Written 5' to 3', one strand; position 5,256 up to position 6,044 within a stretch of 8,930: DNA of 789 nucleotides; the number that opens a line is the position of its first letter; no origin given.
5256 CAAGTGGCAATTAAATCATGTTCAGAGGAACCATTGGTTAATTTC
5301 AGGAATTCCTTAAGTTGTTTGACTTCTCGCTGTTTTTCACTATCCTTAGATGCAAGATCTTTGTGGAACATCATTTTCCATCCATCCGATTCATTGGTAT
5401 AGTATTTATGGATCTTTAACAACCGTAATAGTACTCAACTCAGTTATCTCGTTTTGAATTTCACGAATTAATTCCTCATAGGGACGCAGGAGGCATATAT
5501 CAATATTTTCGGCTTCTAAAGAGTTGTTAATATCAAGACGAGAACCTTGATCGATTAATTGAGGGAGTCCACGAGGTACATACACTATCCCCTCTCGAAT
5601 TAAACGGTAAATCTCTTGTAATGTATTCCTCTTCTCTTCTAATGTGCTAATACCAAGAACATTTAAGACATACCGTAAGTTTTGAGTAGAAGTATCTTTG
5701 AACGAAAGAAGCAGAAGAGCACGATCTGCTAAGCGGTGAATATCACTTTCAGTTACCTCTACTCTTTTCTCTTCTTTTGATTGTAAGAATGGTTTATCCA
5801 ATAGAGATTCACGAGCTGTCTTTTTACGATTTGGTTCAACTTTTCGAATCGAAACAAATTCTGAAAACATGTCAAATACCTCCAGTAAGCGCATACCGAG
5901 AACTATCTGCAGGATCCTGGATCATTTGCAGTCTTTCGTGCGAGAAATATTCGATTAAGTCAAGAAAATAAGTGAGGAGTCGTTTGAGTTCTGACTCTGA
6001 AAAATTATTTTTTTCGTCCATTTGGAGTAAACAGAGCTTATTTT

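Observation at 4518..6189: Tandem duplication of a two-gene module (helical protein + winged-helix-like protein) of unrecognised family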

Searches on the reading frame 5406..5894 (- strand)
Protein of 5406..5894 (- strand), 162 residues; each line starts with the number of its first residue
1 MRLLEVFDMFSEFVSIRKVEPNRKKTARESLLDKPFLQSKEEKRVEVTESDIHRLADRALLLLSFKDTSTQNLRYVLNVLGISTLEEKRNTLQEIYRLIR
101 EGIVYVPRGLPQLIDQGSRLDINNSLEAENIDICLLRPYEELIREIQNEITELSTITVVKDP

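Call 3: search_protein_families(library=pfam, proteins=[window:5406-5894:-], max_evalue=1)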
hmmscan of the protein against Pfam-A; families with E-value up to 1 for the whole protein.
window:5406-5894:- (162 aa): 0 families

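Call 6: find_homologous_proteins(query=window:5406-5894:-)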
Query window:5406-5894:- (162 aa): 111 proteins with E <= 0.001 among 171 candidates.
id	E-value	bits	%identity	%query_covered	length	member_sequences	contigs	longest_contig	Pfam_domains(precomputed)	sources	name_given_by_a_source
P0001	5.9e-90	317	100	95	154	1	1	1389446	-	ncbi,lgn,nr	ncbi:MAG: hypothetical protein JSU57_05420 [Candidatus Heimdallarchaeota archaeon]|nr:MAG: hypotheti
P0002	1.9e-73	263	82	95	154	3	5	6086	-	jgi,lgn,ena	-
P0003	3.5e-72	259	82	95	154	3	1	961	-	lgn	-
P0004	5.2e-64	233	76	95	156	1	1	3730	-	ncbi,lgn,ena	-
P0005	8.7e-64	232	76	95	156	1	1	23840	-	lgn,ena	-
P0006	1.1e-59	219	71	99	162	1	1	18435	-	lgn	-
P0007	1.2e-58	215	71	95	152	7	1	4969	-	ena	-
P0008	1.5e-57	212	75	91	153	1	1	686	-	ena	-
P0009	3.2e-56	207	70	95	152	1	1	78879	-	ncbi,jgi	ncbi:MAG: hypothetical protein ACXADY_03220 [Candidatus Hodarchaeales archaeon]|jgi:hypothetical pro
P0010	2.5e-55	204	70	91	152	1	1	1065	-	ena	-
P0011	3.0e-55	204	69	96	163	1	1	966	-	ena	-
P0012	6.1e-55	203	68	95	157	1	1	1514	-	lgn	-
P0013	4.0e-54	201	71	91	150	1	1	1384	-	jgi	jgi:hypothetical protein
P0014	4.6e-54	200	68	90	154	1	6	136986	-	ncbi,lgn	ncbi:MAG: hypothetical protein ACFFB2_16480 [Promethearchaeota archaeon]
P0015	2.4e-53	198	67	94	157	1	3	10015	-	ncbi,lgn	-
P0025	2.7e-49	185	68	91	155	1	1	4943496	-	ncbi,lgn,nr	ncbi:MAG: hypothetical protein JSW11_00120 [Candidatus Heimdallarchaeota archaeon]|nr:MAG: hypotheti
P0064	1.1e-31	128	48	90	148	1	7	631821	-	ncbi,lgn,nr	ncbi:MAG: hypothetical protein EAX86_06110 [Candidatus Heimdallarchaeota archaeon]|nr:hypothetical p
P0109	4.9e-21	93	51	73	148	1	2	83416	-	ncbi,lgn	ncbi:MAG: hypothetical protein ACFFE8_02495 [Candidatus Heimdallarchaeota archaeon]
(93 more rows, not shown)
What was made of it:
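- The organism belongs to the archaeal lineage closest to eukaryotes (call 6).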

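Call 12: find_encoding_contigs(protein=P0001, flank=10000, max_places=3)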
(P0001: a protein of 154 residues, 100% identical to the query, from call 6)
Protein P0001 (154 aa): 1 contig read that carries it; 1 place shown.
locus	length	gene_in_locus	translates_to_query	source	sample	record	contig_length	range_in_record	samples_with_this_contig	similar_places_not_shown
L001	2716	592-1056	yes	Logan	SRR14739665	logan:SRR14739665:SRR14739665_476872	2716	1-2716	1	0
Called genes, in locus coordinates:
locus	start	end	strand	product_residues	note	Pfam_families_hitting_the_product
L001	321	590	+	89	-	-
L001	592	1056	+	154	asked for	-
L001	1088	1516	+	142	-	-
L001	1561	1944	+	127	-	-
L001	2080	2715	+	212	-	?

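Call 13: find_encoding_contigs(protein=P0025, flank=10000, max_places=3)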
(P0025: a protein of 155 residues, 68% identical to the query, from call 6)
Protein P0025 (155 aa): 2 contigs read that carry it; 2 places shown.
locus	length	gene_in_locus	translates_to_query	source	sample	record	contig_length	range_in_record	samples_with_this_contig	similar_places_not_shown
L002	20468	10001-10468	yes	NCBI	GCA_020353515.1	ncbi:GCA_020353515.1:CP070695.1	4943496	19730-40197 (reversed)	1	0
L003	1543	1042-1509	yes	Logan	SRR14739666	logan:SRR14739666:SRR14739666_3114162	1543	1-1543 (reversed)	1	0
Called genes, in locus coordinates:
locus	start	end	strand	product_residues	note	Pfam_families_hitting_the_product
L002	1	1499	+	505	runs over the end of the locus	PF13847:Methyltransf_31 (weak)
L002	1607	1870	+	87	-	-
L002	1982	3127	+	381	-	PF04015:DUF362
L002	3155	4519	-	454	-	PF07690:MFS_1, PF13347:MFS_2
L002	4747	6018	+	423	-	PF00804:Syntaxin (faint), PF04513:Baculo_PEP_C (faint), PF05531:NPV_P10 (faint), PF06818:Fez1 (faint), PF07889:DUF1664 (faint)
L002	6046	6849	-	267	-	PF01656:CbiA, PF02374:ArsA_ATPase (faint), PF10609:ParA, PF13614:AAA_31 (faint)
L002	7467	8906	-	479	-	-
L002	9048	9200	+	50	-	-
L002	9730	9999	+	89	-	-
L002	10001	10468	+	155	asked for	-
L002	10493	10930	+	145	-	-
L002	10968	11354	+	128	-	-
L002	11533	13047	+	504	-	-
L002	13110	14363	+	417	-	PF00675:Peptidase_M16 (weak), PF05193:Peptidase_M16_C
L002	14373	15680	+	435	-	PF00675:Peptidase_M16, PF05193:Peptidase_M16_C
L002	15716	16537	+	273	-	PF01261:AP_endonuc_2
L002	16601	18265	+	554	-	PF00128:Alpha-amylase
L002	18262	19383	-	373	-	PF01924:HypD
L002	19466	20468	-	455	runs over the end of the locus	-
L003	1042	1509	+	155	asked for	-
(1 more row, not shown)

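Call 14: predict_structure(alignment_id=A1)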
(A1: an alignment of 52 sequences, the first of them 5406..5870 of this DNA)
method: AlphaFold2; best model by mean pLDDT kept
length: 154 residues; sequences in the alignment: 52
mean_pLDDT: 74.0   pTM: 0.62
mean pLDDT of the five models: 74.0, 72.3, 71.3, 71.2, 71.0
residues with pLDDT >= 90: 46; 70-90: 51; 50-70: 27; < 50: 30
segments of 3 or more residues with pLDDT < 50: 2-4, 9-31
pLDDT, mean of each block of 10 residues (from residue 1): 46 40 41 56 87 91 90 85 89 93 78 59 91 93 79 51
secondary structure, 60 per line:
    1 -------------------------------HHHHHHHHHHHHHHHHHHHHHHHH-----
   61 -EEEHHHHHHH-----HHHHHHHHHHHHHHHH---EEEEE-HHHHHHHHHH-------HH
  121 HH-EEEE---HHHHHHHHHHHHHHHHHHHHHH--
elements in order: H32-55 E62-64 H65-71 H77-92 E96-100 H102-111 H119-122 E124-127 H131-152
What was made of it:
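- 5406..5870 (-): WH-A: a 154-aa long-form winged-helix protein with a variable N-terminal tail, a long helix, a winged helix with a helical insert in the wing, and a long C-terminal helix. Call 14 (AF2, core pLDDT about 90).
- On MarR family: The AF2 topology is compatible (call 14).
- On ESCRT-II (Vps22/Vps25/Vps36): Single WH per chain (call 14).
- Closest known: MarR- and PadR-type dimeric winged-helix regulators. Different: The two wing strands are separated by an excursion of about 23 residues containing a short helix (call 14).
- AF2 gives an N-terminal helix, a winged helix and a long C-terminal helix, with a confident core (call 14). The fold is a generic winged helix (call 14). Each protein has a single WH, not tandem WHs (call 14).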

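Call 15: find_encoding_contigs(protein=P0064, flank=8000, max_places=2)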
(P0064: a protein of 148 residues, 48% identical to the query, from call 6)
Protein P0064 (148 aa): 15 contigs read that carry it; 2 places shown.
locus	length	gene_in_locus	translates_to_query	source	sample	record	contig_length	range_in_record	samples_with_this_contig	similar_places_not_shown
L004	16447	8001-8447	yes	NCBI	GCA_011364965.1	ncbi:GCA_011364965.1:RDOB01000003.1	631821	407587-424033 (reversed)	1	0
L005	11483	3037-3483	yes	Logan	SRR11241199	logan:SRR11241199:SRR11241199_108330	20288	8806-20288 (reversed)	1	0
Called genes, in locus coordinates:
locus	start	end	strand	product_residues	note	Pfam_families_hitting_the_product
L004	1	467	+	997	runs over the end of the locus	PF01326:PPDK_N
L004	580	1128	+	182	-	PF00484:Pro_CA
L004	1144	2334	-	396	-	PF00557:Peptidase_M24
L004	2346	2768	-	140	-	PF02036:SCP2 (weak)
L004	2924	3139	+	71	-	-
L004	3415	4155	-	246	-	-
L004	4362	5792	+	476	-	PF01523:PmbA_TldD_1st, PF19290:PmbA_TldD_2nd (weak), PF19289:PmbA_TldD_3rd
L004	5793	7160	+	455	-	PF19289:PmbA_TldD_3rd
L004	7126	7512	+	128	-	-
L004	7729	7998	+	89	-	-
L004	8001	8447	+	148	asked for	-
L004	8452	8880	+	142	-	-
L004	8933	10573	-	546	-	-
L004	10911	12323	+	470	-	PF01523:PmbA_TldD_1st (faint), PF19289:PmbA_TldD_3rd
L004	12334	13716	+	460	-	PF19289:PmbA_TldD_3rd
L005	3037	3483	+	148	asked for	-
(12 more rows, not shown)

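Call 16: find_encoding_contigs(protein=P0109, flank=8000, max_places=2)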
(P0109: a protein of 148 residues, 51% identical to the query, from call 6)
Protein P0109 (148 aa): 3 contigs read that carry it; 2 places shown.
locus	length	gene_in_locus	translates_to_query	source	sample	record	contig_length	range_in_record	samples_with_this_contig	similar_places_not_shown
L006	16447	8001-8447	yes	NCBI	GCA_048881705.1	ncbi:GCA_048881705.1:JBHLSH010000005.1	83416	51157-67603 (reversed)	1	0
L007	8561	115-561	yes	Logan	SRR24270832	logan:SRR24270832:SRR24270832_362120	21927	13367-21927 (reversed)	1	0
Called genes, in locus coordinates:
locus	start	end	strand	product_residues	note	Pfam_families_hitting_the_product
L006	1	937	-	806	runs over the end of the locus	PF01326:PPDK_N, PF00391:PEP-utilizers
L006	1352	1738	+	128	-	-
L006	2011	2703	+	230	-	-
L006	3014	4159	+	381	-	PF04015:DUF362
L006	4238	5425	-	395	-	-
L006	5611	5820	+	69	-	-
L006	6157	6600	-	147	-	-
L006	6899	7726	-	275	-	PF01656:CbiA, PF02374:ArsA_ATPase (faint), PF10609:ParA, PF13614:AAA_31 (weak)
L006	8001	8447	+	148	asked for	-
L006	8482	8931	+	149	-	-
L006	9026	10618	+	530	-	-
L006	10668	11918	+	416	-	PF00675:Peptidase_M16 (weak), PF05193:Peptidase_M16_C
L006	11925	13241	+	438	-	PF00675:Peptidase_M16, PF05193:Peptidase_M16_C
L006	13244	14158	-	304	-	-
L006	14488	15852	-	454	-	-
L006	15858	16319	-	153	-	-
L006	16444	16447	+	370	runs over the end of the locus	PF10432:bact-PGI_C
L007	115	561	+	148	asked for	-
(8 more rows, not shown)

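Call 18: search_solved_structures(query=A1, max_evalue=10, show_alignments=2)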
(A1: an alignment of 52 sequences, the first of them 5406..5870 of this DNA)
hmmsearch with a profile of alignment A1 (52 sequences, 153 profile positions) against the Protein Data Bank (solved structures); distinct sequences matched with E-value up to 10: 0.

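Call 19: fold_search(model_id=the predicted structure, library=pdb)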
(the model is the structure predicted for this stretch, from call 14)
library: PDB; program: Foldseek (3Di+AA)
matches with E <= 10: 174; with E <= 0.001: 0
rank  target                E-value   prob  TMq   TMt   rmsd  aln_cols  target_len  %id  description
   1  6pco_C                1.4e-01  0.91  0.39  0.45   7.2       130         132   12  Mechanism for regulation of DNA binding of Bordetella bronchiseptica BpsR by 6-hydroxynicotinic acid (released 2019-11-06)
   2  7l1i                  1.8e-01  0.87  0.39  0.36  10.4       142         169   17  Crystal structure of the MarR family transcriptional regulator from Acineotobacter baumannii bound to Indole 3 acetic ac (released 2022-02-09)
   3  3e6m_G                2.3e-01  0.84  0.38  0.39   9.7       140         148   15  The crystal structure of a MarR family transcriptional regulator from Silicibacter pomeroyi DSS. (released 2008-09-02)
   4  8yrf_A                3.1e-01  0.91  0.44  0.59   5.4       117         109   14  Crystal structure of LmrR with V15 replaced by unnatural amino acid 4-amino-L-phenyl-cysteine (released 2024-04-24)
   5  6pco_A                3.1e-01  0.85  0.41  0.45   6.9       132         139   12  Mechanism for regulation of DNA binding of Bordetella bronchiseptica BpsR by 6-hydroxynicotinic acid (released 2019-11-06)
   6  6pcp_A                3.1e-01  0.80  0.39  0.43   6.9       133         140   11  Mechanism for regulation of DNA binding of Bordetella bronchiseptica BpsR by 6-hydroxynicotinic acid (released 2019-11-06)
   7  2l01_MODEL_1_A        3.7e-01  0.82  0.34  0.61   4.1        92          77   12  Solution NMR Structure of protein BVU3908 from Bacteroides vulgatus, Northeast Structural Genomics Consortium  (released 2010-08-25)
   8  4fht_B                3.7e-01  0.63  0.37  0.40   7.7       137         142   12  Crystal Structure of the PcaV transcriptional regulator from Streptomyces coelicolor in complex with its natural ligan (released 2013-04-24)
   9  6pco_B                4.5e-01  0.60  0.36  0.40   7.2       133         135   11  Mechanism for regulation of DNA binding of Bordetella bronchiseptica BpsR by 6-hydroxynicotinic acid (released 2019-11-06)
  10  1z91                  5.4e-01  0.72  0.41  0.45  10.2       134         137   12  x-ray crystal structure of apo-OhrRC15S in reduced form: MarR family protein (released 2005-10-25)
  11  6pcp_B                5.7e-01  0.77  0.42  0.47   9.5       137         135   14  Mechanism for regulation of DNA binding of Bordetella bronchiseptica BpsR by 6-hydroxynicotinic acid (released 2019-11-06)
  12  6pcp_C                5.7e-01  0.60  0.38  0.41   6.6       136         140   11  Mechanism for regulation of DNA binding of Bordetella bronchiseptica BpsR by 6-hydroxynicotinic acid (released 2019-11-06)
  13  1u2w_B                5.7e-01  0.30  0.30  0.40   9.7       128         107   11  Crystal Structure of the Staphylococcus aureus pI258 CadC (released 2005-07-12)
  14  4hw0_A                6.4e-01  0.85  0.41  0.60   3.7       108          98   10  Crystal structure of Sso10a-2, a DNA-binding protein from Sulfolobus solfataricus (released 2013-10-30)
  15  4hw0_C                7.2e-01  0.75  0.37  0.56   3.7       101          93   11  Crystal structure of Sso10a-2, a DNA-binding protein from Sulfolobus solfataricus (released 2013-10-30)
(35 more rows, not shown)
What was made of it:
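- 5406..5870 (-): Call 19 (Foldseek: MarR/PadR/Sso10a-like, E >= 0.14).
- On MarR family: The top Foldseek hits are MarR proteins (prob up to 0.91), but E >= 0.14 and TM is 0.39-0.45 (call 19).
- On PCI-domain proteins / ScpB (kite): CSN/Rpn Foldseek hits have prob <=0.3 and rmsd >20 A (call 19).
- Closest known: MarR- and PadR-type dimeric winged-helix regulators. Same: A single winged helix flanked by an N-terminal helix and a long C-terminal helix, the parts these families use to dimerise (calls 14, 19).
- Closest known: Archaeal WH proteins with a C-terminal coiled-coil helix: Sso10a. Same: These give the best local superpositions (rmsd 3.7-5 A, TMt 0.55-0.62, call 19).
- All top Foldseek hits are dimeric DNA-binding winged-helix regulators: MarR BpsR prob 0.91, PadR LmrR prob 0.91 with TMt 0.59, plus Sso10a, AspA and ArsR (call 19). 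The fold is closest to dimeric DNA-binding regulators, and Foldseek probability for PCI or cullin WH is at most 0.41 with poor rmsd for the PCI-type hits (call 19). A few CSN, Rpn, cullin and Scc1 WH domains appear low in the Foldseek list (call 19). The CSN/Rpn hits have probability at most 0.3 with rmsd above 20 A; the cullin and Scc1 WH hits reach probability 0.41-0.60 but at Foldseek E of 1.3 or higher (call 19). AspA appears among the fold hits (prob 0.72, call 19).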

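Call 21: find_related_loci(query=A1, collection=genome_contigs, flank=10000)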
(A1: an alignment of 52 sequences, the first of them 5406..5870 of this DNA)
Query A1 (154 aa) in genome_contigs; peptide patterns used: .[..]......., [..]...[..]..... (x = any residue, [..] = any of these).
49 stretches matched a pattern; 40 encode a relative of the query (tblastn E <= 1e-3); 39 distinct loci.
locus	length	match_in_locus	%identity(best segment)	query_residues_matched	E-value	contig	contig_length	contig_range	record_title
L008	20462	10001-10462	82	1-154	6e-81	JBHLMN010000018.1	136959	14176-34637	MAG: Promethearchaeota archaeon isolate DZ2M.341 DZ2M.341@220, whole genome shotgun sequence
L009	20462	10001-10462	82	1-154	4e-74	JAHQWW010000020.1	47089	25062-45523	MAG: Candidatus Hodarchaeota archaeon isolate WORE3 WOR324_NODE_62_length_47089_cov_4.7108_ID_123, whole genome shotgun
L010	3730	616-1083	76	1-154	2e-64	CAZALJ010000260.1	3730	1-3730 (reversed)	MAG TPA_asm: uncultured archaeon isolate SRP239594_co1_179 genome assembly, contig: NODE_21628_length_3730_cov_10.458231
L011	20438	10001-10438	68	1-147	3e-55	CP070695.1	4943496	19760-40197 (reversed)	MAG: Candidatus Heimdallarchaeota archaeon isolate bin6 chromosome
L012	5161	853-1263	67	1-147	1e-53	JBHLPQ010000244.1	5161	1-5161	MAG: Promethearchaeota archaeon isolate H2S.126 H2S.126@27874, whole genome shotgun sequence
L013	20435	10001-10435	68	1-145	5e-52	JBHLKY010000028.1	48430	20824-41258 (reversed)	MAG: Candidatus Hermodarchaeota archaeon isolate DZ1M.253 DZ1M.253@2013, whole genome shotgun sequence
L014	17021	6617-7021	59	1-147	2e-50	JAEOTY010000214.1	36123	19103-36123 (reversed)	MAG: Candidatus Hodarchaeota archaeon isolate YT5_056 k127_24646782, whole genome shotgun sequence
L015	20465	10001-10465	65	1-154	7e-50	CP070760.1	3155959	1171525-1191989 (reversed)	MAG: Candidatus Heimdallarchaeota archaeon isolate bin272 chromosome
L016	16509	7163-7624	62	1-153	1e-49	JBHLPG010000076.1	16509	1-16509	MAG: Promethearchaeota archaeon isolate DZ3S.51 DZ3S.51@10576, whole genome shotgun sequence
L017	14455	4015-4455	52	1-145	6e-44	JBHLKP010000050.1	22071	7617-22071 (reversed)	MAG: Candidatus Hodarchaeota archaeon isolate DZ1M.117 DZ1M.117@8159, whole genome shotgun sequence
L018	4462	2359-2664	75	45-147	1e-42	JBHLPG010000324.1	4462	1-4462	MAG: Promethearchaeota archaeon isolate DZ3S.51 DZ3S.51@90266, whole genome shotgun sequence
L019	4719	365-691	61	39-147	7e-43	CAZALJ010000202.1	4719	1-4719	MAG TPA_asm: uncultured archaeon isolate SRP239594_co1_179 genome assembly, contig: NODE_14170_length_4719_cov_8.549743,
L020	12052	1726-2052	60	39-147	4e-42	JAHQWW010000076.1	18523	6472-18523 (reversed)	MAG: Candidatus Hodarchaeota archaeon isolate WORE3 WOR324_NODE_281_length_18523_cov_3.71387_ID_561, whole genome shotgu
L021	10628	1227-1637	50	7-145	3e-42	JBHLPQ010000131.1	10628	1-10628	MAG: Promethearchaeota archaeon isolate H2S.126 H2S.126@5999, whole genome shotgun sequence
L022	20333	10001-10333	59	34-144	5e-42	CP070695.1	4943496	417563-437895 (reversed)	MAG: Candidatus Heimdallarchaeota archaeon isolate bin6 chromosome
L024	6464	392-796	51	7-144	5e-42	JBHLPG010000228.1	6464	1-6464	MAG: Promethearchaeota archaeon isolate DZ3S.51 DZ3S.51@49089, whole genome shotgun sequence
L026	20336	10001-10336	56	34-145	3e-40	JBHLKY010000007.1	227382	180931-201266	MAG: Candidatus Hermodarchaeota archaeon isolate DZ1M.253 DZ1M.253@72, whole genome shotgun sequence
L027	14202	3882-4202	61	39-145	6e-40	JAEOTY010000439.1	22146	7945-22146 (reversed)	MAG: Candidatus Hodarchaeota archaeon isolate YT5_056 k127_64701819, whole genome shotgun sequence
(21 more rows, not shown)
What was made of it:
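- Closest known: MarR- and PadR-type dimeric winged-helix regulators. Same: Each genome has many paralogs (call 21).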

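Call 34: search_protein_families(library=ncbifam, proteins=[window:5406-5870:-], max_evalue=1)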
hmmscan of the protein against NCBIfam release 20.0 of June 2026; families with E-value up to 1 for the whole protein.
window:5406-5870:- (154 aa): 1 family
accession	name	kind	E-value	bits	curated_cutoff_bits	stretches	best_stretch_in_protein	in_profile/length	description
NF001052.0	PRK00117.1-1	equivalog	0.046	13.9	266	1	43-91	10-60/166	recombination regulator RecX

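Call 35: search_protein_families(library=padloc, proteins=[window:5406-5870:-], max_evalue=1)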
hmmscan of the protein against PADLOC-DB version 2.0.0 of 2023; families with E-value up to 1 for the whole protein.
window:5406-5870:- (154 aa): 0 families

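Call 40: search_protein_representatives(alignment_id=A1)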
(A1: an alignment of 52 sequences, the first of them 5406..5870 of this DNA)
Query: 52 sequences, 153 profile positions. Proteins with E-value up to 0.001 (for the whole library): 28; up to 1e-10: 21; up to 1e-30: 8. The best 28 are listed.
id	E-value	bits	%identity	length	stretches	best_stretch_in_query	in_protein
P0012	6.0e-61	221.0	-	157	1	1-151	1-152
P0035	1.3e-56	206.8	-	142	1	22-151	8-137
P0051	5.2e-51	188.7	-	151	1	25-151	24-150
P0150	2.0e-45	170.5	-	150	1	13-151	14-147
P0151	2.9e-45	170.0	-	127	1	29-152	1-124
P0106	2.6e-44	166.9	-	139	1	28-151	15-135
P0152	2.1e-38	147.8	-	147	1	21-147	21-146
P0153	2.8e-37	144.1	-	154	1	32-152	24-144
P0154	1.5e-28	115.8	-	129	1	42-143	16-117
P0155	8.7e-28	113.3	-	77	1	75-151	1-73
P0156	4.1e-27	111.1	-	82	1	25-98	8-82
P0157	4.8e-27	110.9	-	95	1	1-93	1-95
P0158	1.2e-24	103.1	-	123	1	47-151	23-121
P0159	6.7e-24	100.7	-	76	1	89-152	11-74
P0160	8.7e-24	100.3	-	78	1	35-101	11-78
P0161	1.3e-23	99.7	-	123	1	40-147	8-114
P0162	6.4e-22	94.2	-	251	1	38-149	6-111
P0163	3.3e-21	91.9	-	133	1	31-145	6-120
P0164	1.4e-20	89.9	-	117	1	37-144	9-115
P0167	1.4e-09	54.1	-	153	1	41-142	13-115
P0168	8.5e-09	51.6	-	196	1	41-143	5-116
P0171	2.3e-06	43.7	-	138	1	41-149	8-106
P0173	6.0e-04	35.9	-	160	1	81-147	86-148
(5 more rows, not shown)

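Call 42: search_protein_families(library=pfam, proteins=[P0162, P0167, P0168, P0171, P0173, P0163, P0164, P0161, P0158], max_evalue=0.1)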
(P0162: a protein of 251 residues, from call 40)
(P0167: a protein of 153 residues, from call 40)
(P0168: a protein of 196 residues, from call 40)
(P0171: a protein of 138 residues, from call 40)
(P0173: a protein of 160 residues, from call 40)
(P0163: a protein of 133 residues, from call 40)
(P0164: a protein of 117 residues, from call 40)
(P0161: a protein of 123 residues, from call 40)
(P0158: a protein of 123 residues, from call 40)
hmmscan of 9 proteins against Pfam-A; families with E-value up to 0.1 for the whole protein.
P0162 (251 aa): 2 families
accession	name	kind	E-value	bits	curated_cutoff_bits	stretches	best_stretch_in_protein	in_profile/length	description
PF00072.30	Response_reg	-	1.6e-13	51.2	30.2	1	132-243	2-109/111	Response regulator receiver domain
PF24959.1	FH3_FHOD1-3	-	0.063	13.5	27.4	0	43-128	20-105/136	FHOD1/3 FH3 domain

P0167 (153 aa): 0 families

P0168 (196 aa): 0 families

P0171 (138 aa): 0 families

P0173 (160 aa): 1 family
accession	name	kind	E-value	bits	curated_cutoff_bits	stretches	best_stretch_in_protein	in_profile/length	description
PF12174.13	RST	-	0.086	13.2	22.7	0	81-104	18-41/67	RCD1-SRO-TAF4 (RST) plant domain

P0163 (133 aa): 2 families
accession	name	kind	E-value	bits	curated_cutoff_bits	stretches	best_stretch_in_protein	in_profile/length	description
PF10672.15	Methyltrans_SAM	-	0.079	12.6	27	1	12-50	9-47/286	S-adenosylmethionine-dependent methyltransferase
PF24484.1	ADAMTSL1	-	0.085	13.1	27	0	37-64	3-30/40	ADAMTSL1 domain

P0164 (117 aa): 0 families

P0161 (123 aa): 2 families
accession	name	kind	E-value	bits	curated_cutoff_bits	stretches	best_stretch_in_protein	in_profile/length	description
PF13847.12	Methyltransf_31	-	0.02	15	27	1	11-84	49-127/145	Methyltransferase domain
PF24850.1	CC_BshC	-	0.053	13.8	27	0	5-81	3-80/159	Bacillithiol biosynthesis BshC, C-terminal coiled-coil domain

P0158 (123 aa): 0 families
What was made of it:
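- On Response regulators with a WH output domain (OmpR/PhoB-like logic): Only one distant family member (P0162) has WH + C-terminal Response_reg (E 1.6e-13, call 42), in the reverse order to OmpR.
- There is a WH-receiver fusion (call 42).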

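Call 43: find_encoding_contigs(protein=P0162, flank=8000, max_places=3)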
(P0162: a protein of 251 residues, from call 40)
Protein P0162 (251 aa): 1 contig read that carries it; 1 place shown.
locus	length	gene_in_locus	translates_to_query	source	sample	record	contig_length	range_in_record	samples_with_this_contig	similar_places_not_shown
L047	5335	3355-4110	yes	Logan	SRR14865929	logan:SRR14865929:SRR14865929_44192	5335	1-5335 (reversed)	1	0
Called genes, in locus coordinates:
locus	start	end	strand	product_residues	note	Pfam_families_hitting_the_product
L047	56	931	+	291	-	PF01764:Lipase_3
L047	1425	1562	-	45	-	-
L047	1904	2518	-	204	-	-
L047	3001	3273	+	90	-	-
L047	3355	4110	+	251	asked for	PF00072:Response_reg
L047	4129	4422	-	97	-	-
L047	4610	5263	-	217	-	-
